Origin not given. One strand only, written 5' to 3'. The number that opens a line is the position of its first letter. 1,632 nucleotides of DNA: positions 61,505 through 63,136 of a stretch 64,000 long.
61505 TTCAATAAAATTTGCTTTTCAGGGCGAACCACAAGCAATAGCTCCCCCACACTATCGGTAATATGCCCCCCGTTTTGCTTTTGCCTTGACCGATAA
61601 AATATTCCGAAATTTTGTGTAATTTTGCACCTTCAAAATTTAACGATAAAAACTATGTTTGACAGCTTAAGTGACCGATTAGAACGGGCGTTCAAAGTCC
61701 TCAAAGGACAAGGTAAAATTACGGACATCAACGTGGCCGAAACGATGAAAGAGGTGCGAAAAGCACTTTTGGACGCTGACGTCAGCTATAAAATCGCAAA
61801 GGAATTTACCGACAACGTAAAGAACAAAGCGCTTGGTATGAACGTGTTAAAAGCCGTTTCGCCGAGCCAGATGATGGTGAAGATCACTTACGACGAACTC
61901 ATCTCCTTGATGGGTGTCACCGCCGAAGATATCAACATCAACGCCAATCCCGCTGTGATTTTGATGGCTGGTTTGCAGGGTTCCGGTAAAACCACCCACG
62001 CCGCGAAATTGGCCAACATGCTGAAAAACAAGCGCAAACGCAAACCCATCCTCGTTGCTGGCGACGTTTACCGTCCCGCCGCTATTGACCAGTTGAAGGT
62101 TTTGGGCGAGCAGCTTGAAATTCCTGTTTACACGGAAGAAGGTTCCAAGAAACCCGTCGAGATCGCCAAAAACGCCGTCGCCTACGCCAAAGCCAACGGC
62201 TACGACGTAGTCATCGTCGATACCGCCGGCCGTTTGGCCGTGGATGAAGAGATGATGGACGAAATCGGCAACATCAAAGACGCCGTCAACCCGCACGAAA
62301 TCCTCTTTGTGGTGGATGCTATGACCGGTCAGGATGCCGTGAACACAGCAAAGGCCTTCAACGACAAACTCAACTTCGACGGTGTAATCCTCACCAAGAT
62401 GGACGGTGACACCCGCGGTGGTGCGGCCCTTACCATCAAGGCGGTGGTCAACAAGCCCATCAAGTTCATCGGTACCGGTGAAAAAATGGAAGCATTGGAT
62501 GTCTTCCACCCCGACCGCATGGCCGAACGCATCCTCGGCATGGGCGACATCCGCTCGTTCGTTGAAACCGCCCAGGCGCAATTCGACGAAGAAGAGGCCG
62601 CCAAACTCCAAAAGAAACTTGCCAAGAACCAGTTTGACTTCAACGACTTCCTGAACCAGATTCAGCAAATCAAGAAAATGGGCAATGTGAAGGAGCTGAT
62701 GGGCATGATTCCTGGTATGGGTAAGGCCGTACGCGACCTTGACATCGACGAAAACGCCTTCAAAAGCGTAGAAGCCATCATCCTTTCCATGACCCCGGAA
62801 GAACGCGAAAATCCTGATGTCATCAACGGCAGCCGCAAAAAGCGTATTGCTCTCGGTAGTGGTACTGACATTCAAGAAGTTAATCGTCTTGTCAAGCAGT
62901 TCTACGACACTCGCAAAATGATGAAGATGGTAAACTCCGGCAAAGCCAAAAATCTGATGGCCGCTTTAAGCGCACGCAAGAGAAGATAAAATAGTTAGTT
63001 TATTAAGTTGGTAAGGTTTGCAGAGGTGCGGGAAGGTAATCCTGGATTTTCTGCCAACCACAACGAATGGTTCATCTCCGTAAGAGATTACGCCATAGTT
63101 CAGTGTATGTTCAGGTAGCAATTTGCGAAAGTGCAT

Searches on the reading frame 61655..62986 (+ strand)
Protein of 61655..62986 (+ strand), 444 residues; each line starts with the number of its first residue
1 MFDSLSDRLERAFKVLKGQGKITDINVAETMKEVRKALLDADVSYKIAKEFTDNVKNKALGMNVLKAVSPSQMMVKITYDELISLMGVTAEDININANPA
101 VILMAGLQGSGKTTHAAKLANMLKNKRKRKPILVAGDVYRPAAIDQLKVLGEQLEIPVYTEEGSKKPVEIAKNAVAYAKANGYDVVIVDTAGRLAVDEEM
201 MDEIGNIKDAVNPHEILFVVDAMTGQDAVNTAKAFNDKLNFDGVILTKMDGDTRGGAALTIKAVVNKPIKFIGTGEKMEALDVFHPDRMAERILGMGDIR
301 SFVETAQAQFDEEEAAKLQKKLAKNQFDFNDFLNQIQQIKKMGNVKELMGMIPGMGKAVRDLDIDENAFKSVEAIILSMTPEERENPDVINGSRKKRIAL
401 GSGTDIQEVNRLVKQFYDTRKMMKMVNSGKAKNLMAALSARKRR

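Call 12: find_encoding_contigs(protein=window:61655-62986:+, flank=4000, max_places=10)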
Protein seq(444 aa) (444 aa): 1 contig read that carries it; 1 place shown.
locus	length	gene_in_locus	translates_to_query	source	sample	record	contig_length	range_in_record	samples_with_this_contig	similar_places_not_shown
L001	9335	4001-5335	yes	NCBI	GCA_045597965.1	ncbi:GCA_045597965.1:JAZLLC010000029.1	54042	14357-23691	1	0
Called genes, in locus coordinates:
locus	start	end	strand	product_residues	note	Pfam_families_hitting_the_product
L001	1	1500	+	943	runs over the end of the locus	PF04760:IF2_N, PF00009:GTP_EFTU, PF01926:MMR_HSR1, PF22042:EF-G_D2, PF11987:IF-2, PF03144:GTP_EFTU_D2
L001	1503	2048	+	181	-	-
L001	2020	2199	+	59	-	-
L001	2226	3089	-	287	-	-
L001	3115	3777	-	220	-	-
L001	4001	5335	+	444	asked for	PF02881:SRP54_N, PF06414:Zeta_toxin, PF00448:SRP54, PF02492:cobW (weak), PF02978:SRP_SPB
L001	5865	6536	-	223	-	PF00702:Hydrolase, PF12710:HAD, PF13419:HAD_2, PF13242:Hydrolase_like (weak)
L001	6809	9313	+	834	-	PF17764:PriA_3primeBD, PF22590:Cas3-like_C_2 (faint), PF00270:DEAD, PF04851:ResIII, PF18319:Zn_ribbon_PriA, PF00271:Helicase_C (weak), PF18074:PriA_C (weak)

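Call 13: find_related_loci(query=window:61655-62986:+, collection=genome_contigs, flank=4000)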
Query seq(444 aa) (444 aa) in genome_contigs; peptide patterns used: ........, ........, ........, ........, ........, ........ (x = any residue, [..] = any of these).
600 stretches matched a pattern (row limit reached: there are more); 586 encode a relative of the query (tblastn E <= 1e-3); the best 80 are kept; 80 distinct loci.
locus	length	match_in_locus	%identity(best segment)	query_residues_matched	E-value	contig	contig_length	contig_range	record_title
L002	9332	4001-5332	90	1-444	0e+0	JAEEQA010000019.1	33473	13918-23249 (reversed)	MAG: Bacteroidales bacterium isolate Tb.RUG.324 NODE_4321_length_33473_cov_1.540994, whole genome shotgun sequence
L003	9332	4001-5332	85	1-444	0e+0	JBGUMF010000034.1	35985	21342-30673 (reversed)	MAG: Bacteroidales bacterium isolate ruminal_MAG_24 ruminal_MAG_24_contig_0034, whole genome shotgun sequence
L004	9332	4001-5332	84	1-444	0e+0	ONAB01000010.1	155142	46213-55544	uncultured Bacteroidales bacterium isolate RUG125 genome assembly, contig: scaffold_73, whole genome shotgun sequence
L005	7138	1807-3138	83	1-444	0e+0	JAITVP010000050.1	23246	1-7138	MAG: Bacteroidales bacterium isolate TD116_bin5 k119_1672715, whole genome shotgun sequence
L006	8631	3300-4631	82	1-444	0e+0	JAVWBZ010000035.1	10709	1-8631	MAG: Bacteroidales bacterium isolate CGS10Y4-bin47 NODE_35_length_10709_cov_3.012698, whole genome shotgun sequence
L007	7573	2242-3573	82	1-444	0e+0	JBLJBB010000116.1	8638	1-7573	MAG: Bacteroidales bacterium isolate FCR3224_Bin.10_lim Bin.10.NODE_1745_length_8638_cov_7.431201, whole genome shotgun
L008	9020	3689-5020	81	1-444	0e+0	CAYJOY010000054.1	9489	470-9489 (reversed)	MAG TPA_asm: uncultured Lentimicrobiaceae bacterium isolate ERP123703_co5_260 genome assembly, contig: NODE_4384_length_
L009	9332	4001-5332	90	1-444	0e+0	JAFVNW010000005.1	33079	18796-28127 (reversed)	MAG: Bacteroidales bacterium isolate RGIG5234 Sheep_Cecum.Co__c229395, whole genome shotgun sequence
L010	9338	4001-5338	79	1-444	0e+0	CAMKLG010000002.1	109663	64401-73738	MAG: uncultured Bacteroidales bacterium isolate SRR12081296_bin.81_metaWRAP_v1.3_MAG genome assembly, contig: ERZ1228977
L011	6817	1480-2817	78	1-444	0e+0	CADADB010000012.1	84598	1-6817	MAG: uncultured Bacteroidetes bacterium isolate RUG13189 genome assembly, contig: RUG13189_asm_12, whole genome shotgun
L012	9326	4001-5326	78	1-440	0e+0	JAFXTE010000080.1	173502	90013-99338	MAG: Bacteroidales bacterium isolate RGIG6723 Sheep_Rumen-2__c3507, whole genome shotgun sequence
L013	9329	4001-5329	73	1-443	0e+0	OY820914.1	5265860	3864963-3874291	MAG: Bacteroidales bacterium isolate 29af8000-aa9b-4969-9261-ea2c593eb5de genome assembly, chromosome: 1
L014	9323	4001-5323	72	1-441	0e+0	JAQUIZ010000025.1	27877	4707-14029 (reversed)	MAG: Fermentimonas sp. isolate STCSWMC_72 NODE_3808_length_27877_cov_17.440721_ST_CSWMC, whole genome shotgun sequence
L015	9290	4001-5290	74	1-430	0e+0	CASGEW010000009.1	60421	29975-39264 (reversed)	uncultured Bacteroidales bacterium isolate O35_L1_319319_idba_bin.174 genome assembly, contig: O35_L1_319319_idba_bin.17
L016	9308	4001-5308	74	1-436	0e+0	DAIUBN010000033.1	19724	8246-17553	MAG TPA_asm: Bacteroidaceae bacterium isolate CTOTU1919 NODE_906_length_19724_cov_5.614622, whole genome shotgun sequenc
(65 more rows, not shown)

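Call 37: find_homologous_proteins(query=window:61655-62986:+, max_evalue=1e-150)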
Query seq(444 aa) (444 aa): 7975 proteins with E <= 1e-150 among 8000 candidates; the best 120 are listed.
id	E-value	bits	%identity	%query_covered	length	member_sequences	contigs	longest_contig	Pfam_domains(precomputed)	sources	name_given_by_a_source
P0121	1.0e-279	945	100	100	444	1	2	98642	PF06414.19,PF02881.25,PF02492.26,PF02978.27,PF00448.29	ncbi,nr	ncbi:MAG: signal recognition particle protein [Bacteroidales bacterium]|nr:signal recognition partic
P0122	6.4e-269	910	95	100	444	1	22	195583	PF06414.19,PF02881.25,PF02978.27,PF00448.29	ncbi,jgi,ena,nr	ncbi:MAG: signal recognition particle protein [Bacteroidales bacterium]|jgi:signal recognition parti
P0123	4.5e-268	907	96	100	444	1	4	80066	PF06414.19,PF02881.25,PF02492.26,PF02978.27,PF00448.29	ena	-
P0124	5.7e-268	907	96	100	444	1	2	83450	PF06414.19,PF02881.25,PF02978.27,PF13401.13,PF00448.29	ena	-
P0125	7.7e-268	906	95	100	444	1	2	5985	PF06414.19,PF02881.25,PF02492.26,PF02978.27,PF00448.29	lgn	-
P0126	1.4e-266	902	95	100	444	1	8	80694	PF06414.19,PF02881.25,PF02978.27,PF13401.13,PF00448.29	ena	-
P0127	1.5e-266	902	95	100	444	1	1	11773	PF06414.19,PF02881.25,PF02978.27,PF13401.13,PF00448.29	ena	-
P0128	1.6e-266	902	95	100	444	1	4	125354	PF06414.19,PF02881.25,PF02978.27,PF00448.29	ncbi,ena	-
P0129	1.7e-266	902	95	100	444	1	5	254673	PF06414.19,PF02881.25,PF02978.27,PF00448.29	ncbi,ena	-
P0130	2.2e-266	901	95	100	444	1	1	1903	PF06414.19,PF02881.25,PF02978.27,PF13401.13,PF00448.29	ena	-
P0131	3.2e-266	901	95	100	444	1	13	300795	PF06414.19,PF02881.25,PF02978.27,PF00448.29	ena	-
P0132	3.3e-266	901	95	100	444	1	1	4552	PF06414.19,PF02881.25,PF02978.27,PF00448.29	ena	-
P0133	4.6e-266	900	95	100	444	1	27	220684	PF06414.19,PF02881.25,PF02978.27,PF00448.29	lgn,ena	-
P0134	6.7e-266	900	95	100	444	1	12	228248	PF06414.19,PF02881.25,PF02978.27,PF00448.29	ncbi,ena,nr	ncbi:MAG: signal recognition particle protein [Bacteroidales bacterium]|nr:signal recognition partic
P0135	6.7e-266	900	95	100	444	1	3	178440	PF06414.19,PF02881.25,PF02978.27,PF13401.13,PF00448.29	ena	-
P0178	2.8e-260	881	92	100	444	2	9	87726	PF06414.19,PF02881.25,PF02978.27,PF00448.29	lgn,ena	-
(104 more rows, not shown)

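Call 38: find_encoding_contigs(protein=P0123, flank=3000, max_places=4)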
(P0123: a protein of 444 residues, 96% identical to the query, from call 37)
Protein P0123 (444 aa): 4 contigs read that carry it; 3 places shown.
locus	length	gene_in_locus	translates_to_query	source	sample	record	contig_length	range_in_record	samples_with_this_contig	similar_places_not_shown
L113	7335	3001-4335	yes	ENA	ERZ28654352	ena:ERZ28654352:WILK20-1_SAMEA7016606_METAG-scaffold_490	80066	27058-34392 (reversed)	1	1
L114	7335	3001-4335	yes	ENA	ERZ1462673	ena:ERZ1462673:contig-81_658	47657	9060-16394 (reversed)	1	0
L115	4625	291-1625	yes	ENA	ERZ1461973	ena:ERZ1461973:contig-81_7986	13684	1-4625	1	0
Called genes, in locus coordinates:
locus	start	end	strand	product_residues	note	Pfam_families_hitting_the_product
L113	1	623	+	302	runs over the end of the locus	PF01551:Peptidase_M23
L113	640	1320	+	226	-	-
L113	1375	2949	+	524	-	PF23023:Anti-Pycsar_Apyc1 (weak), PF00753:Lactamase_B, PF16661:Lactamase_B_6, PF12706:Lactamase_B_2 (faint), PF10996:Beta-Casp, PF07521:RMMBL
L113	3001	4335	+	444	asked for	PF02881:SRP54_N, PF06414:Zeta_toxin (weak), PF00448:SRP54, PF02492:cobW (weak), PF02978:SRP_SPB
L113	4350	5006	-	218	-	PF00702:Hydrolase, PF13419:HAD_2, PF13242:Hydrolase_like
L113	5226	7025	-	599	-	PF02386:TrkH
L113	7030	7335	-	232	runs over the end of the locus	PF01210:NAD_Gly3P_dh_N (weak), PF02254:TrkA_N, PF03807:F420_oxidored (weak), PF02080:TrkA_C (faint)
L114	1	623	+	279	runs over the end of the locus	PF01551:Peptidase_M23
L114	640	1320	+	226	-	-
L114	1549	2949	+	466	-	PF00753:Lactamase_B, PF23023:Anti-Pycsar_Apyc1 (weak), PF12706:Lactamase_B_2 (faint), PF16661:Lactamase_B_6, PF10996:Beta-Casp, PF07521:RMMBL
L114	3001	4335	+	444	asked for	PF02881:SRP54_N, PF06414:Zeta_toxin (weak), PF00448:SRP54, PF02492:cobW (weak), PF02978:SRP_SPB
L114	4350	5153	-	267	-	PF00702:Hydrolase, PF13419:HAD_2, PF13242:Hydrolase_like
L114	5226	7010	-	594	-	PF02386:TrkH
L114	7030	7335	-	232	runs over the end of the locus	PF01210:NAD_Gly3P_dh_N (weak), PF02254:TrkA_N, PF03807:F420_oxidored (weak), PF02080:TrkA_C (faint)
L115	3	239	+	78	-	?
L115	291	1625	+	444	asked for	PF02881:SRP54_N, PF06414:Zeta_toxin (weak), PF00448:SRP54, PF02492:cobW (weak), PF02978:SRP_SPB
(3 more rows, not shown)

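Call 39: find_encoding_contigs(protein=P0124, flank=3000, max_places=3)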
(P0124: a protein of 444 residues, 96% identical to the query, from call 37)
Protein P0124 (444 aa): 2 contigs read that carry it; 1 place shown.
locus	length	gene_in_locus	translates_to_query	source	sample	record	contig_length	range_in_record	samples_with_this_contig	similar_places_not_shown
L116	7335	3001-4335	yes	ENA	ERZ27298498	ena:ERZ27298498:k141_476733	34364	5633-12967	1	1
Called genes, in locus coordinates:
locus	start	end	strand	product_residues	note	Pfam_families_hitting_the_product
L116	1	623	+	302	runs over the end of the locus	PF01551:Peptidase_M23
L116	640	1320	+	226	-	-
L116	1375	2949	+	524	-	PF23023:Anti-Pycsar_Apyc1 (weak), PF00753:Lactamase_B, PF16661:Lactamase_B_6, PF12706:Lactamase_B_2 (faint), PF10996:Beta-Casp, PF07521:RMMBL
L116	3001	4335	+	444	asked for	PF02881:SRP54_N, PF06414:Zeta_toxin, PF13401:AAA_22 (faint), PF00448:SRP54, PF02978:SRP_SPB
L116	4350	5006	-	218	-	PF00702:Hydrolase, PF13419:HAD_2, PF13242:Hydrolase_like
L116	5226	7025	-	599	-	PF02386:TrkH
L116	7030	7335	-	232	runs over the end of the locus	PF01210:NAD_Gly3P_dh_N (weak), PF02254:TrkA_N, PF03807:F420_oxidored (weak), PF02080:TrkA_C (faint)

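Call 40: find_encoding_contigs(protein=P0178, flank=3000, max_places=4)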
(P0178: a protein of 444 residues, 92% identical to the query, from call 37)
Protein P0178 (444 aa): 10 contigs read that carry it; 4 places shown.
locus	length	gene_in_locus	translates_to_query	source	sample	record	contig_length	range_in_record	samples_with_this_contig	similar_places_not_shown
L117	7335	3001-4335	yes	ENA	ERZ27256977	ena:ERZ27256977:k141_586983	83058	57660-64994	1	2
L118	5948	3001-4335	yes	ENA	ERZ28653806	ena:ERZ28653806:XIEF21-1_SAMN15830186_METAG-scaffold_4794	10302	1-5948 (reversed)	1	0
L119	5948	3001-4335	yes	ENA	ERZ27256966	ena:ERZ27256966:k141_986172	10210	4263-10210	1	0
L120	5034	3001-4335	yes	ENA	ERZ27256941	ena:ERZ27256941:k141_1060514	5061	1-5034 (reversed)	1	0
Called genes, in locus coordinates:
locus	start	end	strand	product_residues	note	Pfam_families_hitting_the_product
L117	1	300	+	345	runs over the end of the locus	PF21016:RlmN_N, PF04055:Radical_SAM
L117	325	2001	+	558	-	PF00005:ABC_tran, PF02463:SMC_N (faint), PF13304:AAA_21 (faint), PF12848:ABC_tran_Xtn, PF00005:ABC_tran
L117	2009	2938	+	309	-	PF00056:Ldh_1_N, PF02866:Ldh_1_C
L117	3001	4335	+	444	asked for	PF02881:SRP54_N, PF06414:Zeta_toxin, PF00448:SRP54, PF02978:SRP_SPB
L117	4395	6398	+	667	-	PF17391:Urocanase_N, PF01175:Urocanase, PF17392:Urocanase_C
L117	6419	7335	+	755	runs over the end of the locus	PF13241:NAD_binding_7 (faint), PF00175:NAD_binding_1 (weak), PF10418:DHODB_Fe-S_bind, PF14691:Fer4_20, PF07992:Pyr_redox_2, PF13450:NAD_binding_8 (weak), PF13738:Pyr_redox_3 (weak), PF00070:Pyr_redox, +7 more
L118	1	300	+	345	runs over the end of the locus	PF21016:RlmN_N, PF04055:Radical_SAM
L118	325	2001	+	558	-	PF00005:ABC_tran, PF02463:SMC_N (faint), PF13304:AAA_21 (faint), PF12848:ABC_tran_Xtn, PF00005:ABC_tran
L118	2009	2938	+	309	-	PF00056:Ldh_1_N, PF02866:Ldh_1_C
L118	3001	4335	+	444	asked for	PF02881:SRP54_N, PF06414:Zeta_toxin, PF00448:SRP54, PF02978:SRP_SPB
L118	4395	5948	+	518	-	?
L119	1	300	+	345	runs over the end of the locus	PF21016:RlmN_N, PF04055:Radical_SAM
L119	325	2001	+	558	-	PF00005:ABC_tran, PF02463:SMC_N (faint), PF13304:AAA_21 (faint), PF12848:ABC_tran_Xtn, PF00005:ABC_tran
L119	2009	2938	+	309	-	PF00056:Ldh_1_N, PF02866:Ldh_1_C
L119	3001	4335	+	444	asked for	PF02881:SRP54_N, PF06414:Zeta_toxin, PF00448:SRP54, PF02978:SRP_SPB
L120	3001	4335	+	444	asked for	PF02881:SRP54_N, PF06414:Zeta_toxin, PF00448:SRP54, PF02978:SRP_SPB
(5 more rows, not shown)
